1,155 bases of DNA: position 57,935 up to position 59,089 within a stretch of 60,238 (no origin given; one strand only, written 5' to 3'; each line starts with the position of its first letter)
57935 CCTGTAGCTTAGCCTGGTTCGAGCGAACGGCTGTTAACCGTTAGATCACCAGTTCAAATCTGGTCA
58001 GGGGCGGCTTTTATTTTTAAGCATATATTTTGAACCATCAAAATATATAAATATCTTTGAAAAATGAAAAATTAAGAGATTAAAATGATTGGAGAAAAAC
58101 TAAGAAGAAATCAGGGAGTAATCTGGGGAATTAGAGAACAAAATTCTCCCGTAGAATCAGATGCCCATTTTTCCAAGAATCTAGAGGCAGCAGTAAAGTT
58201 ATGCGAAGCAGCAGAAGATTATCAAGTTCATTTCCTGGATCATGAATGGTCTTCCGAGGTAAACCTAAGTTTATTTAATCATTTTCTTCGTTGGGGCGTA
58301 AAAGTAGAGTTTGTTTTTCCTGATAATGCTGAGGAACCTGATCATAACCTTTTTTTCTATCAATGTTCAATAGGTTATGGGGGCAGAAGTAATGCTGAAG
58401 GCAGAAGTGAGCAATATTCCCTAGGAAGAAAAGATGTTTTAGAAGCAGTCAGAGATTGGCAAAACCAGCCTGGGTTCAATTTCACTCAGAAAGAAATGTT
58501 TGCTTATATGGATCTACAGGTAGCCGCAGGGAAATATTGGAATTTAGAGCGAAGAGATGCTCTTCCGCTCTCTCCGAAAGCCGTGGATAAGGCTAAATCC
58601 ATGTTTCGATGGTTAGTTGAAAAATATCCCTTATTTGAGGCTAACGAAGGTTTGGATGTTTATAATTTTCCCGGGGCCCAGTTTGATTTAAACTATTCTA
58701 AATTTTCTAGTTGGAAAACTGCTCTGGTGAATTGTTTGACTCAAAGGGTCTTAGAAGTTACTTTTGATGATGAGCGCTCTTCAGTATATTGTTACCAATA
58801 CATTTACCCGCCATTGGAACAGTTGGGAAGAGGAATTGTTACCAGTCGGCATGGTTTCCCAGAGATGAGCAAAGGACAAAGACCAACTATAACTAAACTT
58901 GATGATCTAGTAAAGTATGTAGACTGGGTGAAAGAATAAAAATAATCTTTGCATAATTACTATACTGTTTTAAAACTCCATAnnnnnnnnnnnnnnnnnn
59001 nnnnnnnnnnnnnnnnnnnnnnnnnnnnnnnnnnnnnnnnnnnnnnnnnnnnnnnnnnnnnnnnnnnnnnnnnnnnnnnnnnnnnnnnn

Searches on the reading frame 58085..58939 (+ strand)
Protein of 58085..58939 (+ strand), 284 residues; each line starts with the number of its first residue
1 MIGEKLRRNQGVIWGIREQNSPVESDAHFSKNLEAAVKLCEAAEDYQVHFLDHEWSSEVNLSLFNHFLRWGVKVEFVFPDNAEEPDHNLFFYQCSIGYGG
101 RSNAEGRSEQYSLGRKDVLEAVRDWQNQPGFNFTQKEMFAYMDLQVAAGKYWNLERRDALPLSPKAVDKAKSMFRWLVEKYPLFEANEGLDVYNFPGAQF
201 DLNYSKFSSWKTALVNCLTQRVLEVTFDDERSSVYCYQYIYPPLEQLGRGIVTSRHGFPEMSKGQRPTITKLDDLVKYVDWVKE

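Call 72: find_encoding_contigs(protein=window:58085-58939:+, flank=10000, max_places=2)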
Protein window:58085-58939:+ (284 aa): 23 contigs read that carry it; 2 places shown.
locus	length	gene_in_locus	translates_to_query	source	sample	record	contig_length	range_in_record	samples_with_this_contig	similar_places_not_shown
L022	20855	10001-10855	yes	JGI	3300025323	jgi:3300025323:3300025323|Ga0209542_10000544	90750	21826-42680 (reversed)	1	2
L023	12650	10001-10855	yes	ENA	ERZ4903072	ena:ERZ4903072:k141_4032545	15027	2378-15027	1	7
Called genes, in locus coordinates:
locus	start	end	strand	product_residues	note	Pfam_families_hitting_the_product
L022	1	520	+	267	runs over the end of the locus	PF01351:RNase_HII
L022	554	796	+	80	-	-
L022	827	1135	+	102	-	PF00935:Ribosomal_L44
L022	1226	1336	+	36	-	-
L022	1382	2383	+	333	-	PF01261:AP_endonuc_2 (faint)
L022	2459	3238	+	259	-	PF00575:S1, PF07541:EIF_2_alpha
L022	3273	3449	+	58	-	PF04135:Nop10p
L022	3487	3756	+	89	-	-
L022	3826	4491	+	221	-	PF08241:Methyltransf_11 (weak)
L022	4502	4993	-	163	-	PF14378:PAP2_3 (weak), PF01569:PAP2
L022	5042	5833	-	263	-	-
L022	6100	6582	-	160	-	PF03703:bPH_2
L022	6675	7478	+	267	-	PF01149:Fapy_DNA_glyco, PF05833:NFACT_N (weak), PF06831:H2TH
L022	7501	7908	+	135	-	-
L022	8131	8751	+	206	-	-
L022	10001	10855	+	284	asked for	-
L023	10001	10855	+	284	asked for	-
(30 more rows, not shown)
